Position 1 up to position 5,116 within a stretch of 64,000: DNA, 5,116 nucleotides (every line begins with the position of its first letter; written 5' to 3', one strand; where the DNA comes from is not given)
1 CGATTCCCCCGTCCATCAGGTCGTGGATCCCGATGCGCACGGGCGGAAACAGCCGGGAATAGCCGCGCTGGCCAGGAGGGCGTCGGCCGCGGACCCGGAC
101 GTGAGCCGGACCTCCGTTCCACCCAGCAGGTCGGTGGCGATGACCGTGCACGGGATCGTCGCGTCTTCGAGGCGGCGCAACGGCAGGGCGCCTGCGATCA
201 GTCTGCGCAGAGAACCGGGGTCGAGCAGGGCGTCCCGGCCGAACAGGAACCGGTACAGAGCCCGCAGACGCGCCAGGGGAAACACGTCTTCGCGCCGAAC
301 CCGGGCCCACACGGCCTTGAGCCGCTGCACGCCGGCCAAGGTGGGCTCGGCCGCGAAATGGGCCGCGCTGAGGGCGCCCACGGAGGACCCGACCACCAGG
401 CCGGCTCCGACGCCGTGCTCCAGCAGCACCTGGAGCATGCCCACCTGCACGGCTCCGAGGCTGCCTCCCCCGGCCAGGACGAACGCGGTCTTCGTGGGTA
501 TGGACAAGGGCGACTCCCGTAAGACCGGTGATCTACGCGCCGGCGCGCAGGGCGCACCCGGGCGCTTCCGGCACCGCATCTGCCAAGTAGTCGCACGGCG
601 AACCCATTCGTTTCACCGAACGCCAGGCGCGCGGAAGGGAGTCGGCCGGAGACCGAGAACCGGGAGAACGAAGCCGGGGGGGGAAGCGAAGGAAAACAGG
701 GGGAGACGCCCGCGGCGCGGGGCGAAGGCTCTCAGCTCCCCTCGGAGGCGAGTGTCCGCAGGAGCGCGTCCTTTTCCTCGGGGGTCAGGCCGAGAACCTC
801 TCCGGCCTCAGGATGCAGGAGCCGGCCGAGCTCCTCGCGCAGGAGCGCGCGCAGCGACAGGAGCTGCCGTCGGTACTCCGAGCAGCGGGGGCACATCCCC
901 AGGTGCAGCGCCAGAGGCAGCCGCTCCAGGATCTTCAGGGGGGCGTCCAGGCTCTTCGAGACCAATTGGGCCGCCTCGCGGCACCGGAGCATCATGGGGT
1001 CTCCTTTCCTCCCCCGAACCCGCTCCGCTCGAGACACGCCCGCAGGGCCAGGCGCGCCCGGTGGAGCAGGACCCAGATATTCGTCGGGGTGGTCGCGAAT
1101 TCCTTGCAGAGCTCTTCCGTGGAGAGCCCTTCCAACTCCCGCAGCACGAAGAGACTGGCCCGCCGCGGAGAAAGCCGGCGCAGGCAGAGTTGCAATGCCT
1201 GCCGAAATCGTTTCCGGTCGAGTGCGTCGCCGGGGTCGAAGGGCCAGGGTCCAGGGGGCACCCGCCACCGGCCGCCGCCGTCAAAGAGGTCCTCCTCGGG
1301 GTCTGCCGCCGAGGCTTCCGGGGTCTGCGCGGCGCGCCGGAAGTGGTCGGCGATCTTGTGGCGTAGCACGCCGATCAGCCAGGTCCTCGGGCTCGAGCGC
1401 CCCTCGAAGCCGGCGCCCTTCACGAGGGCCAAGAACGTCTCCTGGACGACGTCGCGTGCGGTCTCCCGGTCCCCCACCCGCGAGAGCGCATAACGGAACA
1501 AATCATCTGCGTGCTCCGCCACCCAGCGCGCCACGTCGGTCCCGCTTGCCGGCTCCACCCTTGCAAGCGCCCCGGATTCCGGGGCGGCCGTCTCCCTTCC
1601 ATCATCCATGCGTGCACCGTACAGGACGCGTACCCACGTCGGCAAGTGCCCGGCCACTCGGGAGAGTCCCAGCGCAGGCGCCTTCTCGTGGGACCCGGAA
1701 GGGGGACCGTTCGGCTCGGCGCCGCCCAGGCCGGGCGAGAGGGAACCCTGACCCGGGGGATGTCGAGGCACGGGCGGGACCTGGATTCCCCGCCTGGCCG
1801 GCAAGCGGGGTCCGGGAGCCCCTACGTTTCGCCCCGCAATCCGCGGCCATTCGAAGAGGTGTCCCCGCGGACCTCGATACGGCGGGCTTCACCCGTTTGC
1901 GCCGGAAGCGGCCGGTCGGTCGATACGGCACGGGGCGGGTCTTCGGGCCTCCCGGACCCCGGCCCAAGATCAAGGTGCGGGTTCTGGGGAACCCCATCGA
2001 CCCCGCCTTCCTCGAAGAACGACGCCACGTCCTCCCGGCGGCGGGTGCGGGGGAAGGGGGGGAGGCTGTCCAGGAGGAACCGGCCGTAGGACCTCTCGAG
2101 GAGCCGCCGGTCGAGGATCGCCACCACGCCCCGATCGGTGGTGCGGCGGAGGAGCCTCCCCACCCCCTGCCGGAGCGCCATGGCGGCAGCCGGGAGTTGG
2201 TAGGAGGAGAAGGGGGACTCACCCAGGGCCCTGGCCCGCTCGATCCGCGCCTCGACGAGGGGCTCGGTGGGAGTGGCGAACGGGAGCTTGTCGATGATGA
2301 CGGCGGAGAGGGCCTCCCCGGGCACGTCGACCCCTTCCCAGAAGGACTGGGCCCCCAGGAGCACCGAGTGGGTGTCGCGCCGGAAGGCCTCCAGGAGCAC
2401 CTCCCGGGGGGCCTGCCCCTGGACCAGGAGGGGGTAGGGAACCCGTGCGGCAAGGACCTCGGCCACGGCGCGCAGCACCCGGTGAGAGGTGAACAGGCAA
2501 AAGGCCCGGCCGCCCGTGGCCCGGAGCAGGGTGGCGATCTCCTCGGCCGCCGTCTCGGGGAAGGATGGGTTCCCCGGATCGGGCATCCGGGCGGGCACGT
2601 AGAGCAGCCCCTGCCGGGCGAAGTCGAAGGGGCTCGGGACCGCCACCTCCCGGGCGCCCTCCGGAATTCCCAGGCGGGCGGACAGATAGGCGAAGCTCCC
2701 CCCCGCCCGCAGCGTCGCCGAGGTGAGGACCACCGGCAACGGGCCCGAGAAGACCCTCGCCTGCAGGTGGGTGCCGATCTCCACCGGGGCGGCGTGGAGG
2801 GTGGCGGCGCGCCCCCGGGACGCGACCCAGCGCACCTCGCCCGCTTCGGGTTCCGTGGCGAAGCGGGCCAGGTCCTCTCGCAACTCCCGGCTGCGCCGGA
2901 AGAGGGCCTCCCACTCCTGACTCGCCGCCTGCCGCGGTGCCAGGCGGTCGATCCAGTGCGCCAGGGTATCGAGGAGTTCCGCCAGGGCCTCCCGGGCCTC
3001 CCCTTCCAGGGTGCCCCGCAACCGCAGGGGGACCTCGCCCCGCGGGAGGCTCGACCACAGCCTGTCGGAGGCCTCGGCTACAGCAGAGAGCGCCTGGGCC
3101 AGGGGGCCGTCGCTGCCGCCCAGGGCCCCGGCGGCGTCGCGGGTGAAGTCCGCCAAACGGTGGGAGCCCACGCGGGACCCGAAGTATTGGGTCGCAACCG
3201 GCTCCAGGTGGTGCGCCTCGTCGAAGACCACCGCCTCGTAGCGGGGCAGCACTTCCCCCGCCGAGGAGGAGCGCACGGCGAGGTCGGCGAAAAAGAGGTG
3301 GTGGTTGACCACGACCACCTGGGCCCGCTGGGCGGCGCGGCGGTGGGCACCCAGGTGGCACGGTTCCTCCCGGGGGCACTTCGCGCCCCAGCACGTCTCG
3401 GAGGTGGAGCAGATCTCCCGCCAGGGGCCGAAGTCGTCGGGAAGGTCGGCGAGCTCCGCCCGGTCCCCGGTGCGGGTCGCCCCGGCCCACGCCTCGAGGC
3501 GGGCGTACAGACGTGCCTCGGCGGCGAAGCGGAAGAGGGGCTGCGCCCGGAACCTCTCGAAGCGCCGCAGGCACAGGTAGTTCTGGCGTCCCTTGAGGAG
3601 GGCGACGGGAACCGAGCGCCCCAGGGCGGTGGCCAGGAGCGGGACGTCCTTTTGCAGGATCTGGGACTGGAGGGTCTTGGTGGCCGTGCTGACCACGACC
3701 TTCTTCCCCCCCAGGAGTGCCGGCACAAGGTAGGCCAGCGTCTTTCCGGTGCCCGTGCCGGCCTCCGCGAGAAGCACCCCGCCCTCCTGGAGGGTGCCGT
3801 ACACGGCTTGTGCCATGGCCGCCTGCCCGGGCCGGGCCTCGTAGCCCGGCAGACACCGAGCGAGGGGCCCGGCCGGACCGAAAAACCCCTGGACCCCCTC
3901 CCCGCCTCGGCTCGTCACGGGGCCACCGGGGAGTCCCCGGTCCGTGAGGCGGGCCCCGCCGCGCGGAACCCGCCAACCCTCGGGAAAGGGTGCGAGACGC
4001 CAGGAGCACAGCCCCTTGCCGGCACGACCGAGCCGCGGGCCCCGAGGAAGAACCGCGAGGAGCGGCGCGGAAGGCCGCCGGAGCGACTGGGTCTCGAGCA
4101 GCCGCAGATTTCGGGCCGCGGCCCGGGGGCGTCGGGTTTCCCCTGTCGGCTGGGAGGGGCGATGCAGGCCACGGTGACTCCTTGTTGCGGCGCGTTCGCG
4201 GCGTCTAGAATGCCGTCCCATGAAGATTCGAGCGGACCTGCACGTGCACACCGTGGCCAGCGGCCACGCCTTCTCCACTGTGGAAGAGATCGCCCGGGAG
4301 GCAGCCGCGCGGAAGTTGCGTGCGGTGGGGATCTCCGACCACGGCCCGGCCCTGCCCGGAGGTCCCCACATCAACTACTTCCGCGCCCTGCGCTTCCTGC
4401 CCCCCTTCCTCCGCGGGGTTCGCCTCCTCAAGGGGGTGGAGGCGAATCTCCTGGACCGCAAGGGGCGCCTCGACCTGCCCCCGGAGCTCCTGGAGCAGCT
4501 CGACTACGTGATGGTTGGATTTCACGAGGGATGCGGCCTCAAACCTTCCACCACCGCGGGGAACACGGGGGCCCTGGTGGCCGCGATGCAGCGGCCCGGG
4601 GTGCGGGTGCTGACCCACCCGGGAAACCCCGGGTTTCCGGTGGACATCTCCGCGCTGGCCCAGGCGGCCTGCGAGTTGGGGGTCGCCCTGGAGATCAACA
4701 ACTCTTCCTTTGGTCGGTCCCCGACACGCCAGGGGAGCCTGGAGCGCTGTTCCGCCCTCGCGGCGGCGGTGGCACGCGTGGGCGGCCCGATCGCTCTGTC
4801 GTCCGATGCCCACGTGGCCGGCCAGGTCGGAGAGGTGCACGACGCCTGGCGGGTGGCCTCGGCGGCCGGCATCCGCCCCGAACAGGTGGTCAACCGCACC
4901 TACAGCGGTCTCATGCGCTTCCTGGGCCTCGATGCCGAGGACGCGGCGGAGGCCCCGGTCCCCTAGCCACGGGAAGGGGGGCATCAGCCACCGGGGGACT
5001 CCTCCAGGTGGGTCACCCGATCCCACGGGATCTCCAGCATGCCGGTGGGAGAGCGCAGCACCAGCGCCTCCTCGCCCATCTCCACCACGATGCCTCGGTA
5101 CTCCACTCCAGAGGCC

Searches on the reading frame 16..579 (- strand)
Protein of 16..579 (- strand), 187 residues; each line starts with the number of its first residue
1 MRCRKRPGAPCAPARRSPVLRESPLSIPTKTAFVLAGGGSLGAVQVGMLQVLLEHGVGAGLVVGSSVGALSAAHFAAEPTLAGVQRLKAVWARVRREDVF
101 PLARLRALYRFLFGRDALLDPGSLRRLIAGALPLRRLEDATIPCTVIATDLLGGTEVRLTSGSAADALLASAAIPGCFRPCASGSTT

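Call 46: find_encoding_contigs(protein=window:16-579:-, flank=10000, max_places=4)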
Protein window:16-579:- (187 aa): no gene with exactly this product is on record in the collection.

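Call 79: find_encoding_contigs(protein=window:16-516:-, flank=10000, max_places=4)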
Protein window:16-516:- (166 aa): 2 contigs read that carry it; 2 places shown.
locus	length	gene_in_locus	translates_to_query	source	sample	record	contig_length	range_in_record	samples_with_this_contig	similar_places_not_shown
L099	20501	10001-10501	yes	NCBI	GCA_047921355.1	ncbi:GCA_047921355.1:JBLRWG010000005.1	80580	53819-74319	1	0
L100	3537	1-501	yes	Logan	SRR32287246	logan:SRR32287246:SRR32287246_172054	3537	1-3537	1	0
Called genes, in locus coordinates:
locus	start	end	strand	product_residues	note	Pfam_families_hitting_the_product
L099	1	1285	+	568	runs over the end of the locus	PF05157:MshEN, PF00437:T2SSE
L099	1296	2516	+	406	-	PF28597:T2SSF_N, PF00482:T2SSF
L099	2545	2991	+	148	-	PF07963:N_methyl, PF08334:T2SSG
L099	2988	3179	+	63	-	PF07963:N_methyl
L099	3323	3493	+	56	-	-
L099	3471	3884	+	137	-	-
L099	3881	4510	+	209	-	PF07963:N_methyl (weak), PF11612:T2SSJ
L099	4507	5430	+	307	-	PF21687:T2SSK_1st, PF03934:T2SSK (faint)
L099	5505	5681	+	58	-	-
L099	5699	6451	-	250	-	PF02811:PHP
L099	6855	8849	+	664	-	PF00270:DEAD (weak), PF13307:Helicase_C_2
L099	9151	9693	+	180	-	PF04542:Sigma70_r2, PF08281:Sigma70_r4_2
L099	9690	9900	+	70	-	-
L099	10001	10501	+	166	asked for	PF01734:Patatin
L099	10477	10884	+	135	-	-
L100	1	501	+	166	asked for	PF01734:Patatin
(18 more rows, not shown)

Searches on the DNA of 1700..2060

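Call 65: search_rna_families(source=window, start=1700, end=2060, threshold=evalue, max_evalue=1, show_alignments=1)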
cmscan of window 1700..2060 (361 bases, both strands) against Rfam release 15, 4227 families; matches with E-value up to 1: 0.
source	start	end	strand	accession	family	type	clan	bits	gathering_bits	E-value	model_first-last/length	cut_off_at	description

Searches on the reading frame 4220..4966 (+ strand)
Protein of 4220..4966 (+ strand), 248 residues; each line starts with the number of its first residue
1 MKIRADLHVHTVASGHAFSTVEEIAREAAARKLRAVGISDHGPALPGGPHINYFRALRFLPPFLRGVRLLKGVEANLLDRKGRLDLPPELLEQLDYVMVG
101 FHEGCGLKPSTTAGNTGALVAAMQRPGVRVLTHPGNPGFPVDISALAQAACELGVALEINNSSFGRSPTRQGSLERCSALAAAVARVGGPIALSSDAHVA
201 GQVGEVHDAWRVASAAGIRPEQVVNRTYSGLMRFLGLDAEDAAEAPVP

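Call 49: find_encoding_contigs(protein=window:4220-4966:+, flank=10000, max_places=3)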
Protein window:4220-4966:+ (248 aa): no gene with exactly this product is on record in the collection.
